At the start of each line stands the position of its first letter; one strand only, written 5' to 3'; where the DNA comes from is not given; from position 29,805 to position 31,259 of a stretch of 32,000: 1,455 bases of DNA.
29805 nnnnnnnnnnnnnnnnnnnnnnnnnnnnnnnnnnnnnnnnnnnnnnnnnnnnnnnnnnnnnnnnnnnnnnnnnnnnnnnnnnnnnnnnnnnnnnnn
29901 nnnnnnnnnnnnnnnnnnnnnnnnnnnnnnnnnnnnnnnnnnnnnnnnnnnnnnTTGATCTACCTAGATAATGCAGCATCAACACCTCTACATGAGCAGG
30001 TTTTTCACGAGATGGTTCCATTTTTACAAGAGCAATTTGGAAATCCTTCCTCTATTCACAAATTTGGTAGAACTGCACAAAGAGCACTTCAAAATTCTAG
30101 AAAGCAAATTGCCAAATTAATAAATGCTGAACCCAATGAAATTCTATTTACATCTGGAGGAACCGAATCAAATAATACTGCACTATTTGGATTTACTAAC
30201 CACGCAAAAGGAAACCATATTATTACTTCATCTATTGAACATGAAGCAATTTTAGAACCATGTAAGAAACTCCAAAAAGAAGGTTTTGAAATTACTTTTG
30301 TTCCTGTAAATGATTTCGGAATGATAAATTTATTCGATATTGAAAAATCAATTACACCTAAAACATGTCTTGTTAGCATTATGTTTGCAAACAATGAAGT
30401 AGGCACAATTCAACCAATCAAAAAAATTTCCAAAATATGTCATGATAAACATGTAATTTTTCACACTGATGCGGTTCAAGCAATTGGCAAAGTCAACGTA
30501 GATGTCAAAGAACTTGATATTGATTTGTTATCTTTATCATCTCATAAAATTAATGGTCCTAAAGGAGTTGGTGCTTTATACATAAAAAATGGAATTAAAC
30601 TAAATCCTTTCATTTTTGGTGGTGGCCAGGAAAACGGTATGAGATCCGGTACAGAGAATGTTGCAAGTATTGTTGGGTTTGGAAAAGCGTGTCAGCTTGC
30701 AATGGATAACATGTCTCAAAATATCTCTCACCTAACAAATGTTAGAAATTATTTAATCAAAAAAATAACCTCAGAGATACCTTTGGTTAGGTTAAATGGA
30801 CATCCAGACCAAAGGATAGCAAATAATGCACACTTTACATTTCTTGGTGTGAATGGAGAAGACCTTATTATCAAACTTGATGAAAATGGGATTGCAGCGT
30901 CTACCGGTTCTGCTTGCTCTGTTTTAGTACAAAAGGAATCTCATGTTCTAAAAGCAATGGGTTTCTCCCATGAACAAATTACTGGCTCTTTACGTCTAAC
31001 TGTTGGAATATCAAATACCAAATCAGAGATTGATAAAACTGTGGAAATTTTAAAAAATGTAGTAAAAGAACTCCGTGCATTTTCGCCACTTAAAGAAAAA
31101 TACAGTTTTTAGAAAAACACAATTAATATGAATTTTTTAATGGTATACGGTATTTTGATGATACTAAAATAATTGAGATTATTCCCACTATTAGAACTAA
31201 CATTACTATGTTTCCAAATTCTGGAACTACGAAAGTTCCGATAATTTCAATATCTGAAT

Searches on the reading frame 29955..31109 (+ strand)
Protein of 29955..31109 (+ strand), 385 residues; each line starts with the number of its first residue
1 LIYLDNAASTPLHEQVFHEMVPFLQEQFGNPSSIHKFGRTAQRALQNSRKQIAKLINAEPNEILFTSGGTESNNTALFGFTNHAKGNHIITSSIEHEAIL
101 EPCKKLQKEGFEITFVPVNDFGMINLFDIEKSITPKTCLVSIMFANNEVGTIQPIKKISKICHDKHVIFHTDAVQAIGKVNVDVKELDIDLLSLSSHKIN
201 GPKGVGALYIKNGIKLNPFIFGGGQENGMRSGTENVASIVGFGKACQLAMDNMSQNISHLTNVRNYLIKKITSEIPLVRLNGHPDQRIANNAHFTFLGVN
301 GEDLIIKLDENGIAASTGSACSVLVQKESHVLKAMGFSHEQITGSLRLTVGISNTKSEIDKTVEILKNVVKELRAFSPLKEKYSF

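Call 66: search_protein_families(library=pfam, proteins=[window:29955-31109:+], max_evalue=0.001)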
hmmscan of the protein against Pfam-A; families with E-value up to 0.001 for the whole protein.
window:29955-31109:+ (385 aa): 5 families
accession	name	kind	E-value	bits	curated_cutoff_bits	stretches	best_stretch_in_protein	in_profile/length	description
PF00266.25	Aminotran_5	-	7.1e-90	302.1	21.5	1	2-361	1-370/371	Aminotransferase class-V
PF01053.26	Cys_Met_Meta_PP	-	4.6e-07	29.2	27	1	27-198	36-198/381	Cys/Met metabolism PLP-dependent enzyme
PF00155.27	Aminotran_1_2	-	6.1e-07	29.4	19.7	1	43-172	42-185/361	Aminotransferase class I and II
PF01041.23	DegT_DnrJ_EryC1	-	6.7e-07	29.3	19.8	1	64-179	43-152/360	DegT/DnrJ/EryC1/StrS aminotransferase family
PF01212.27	Beta_elim_lyase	-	4.8e-06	26.5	27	1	61-187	48-186/288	Beta-eliminating lyase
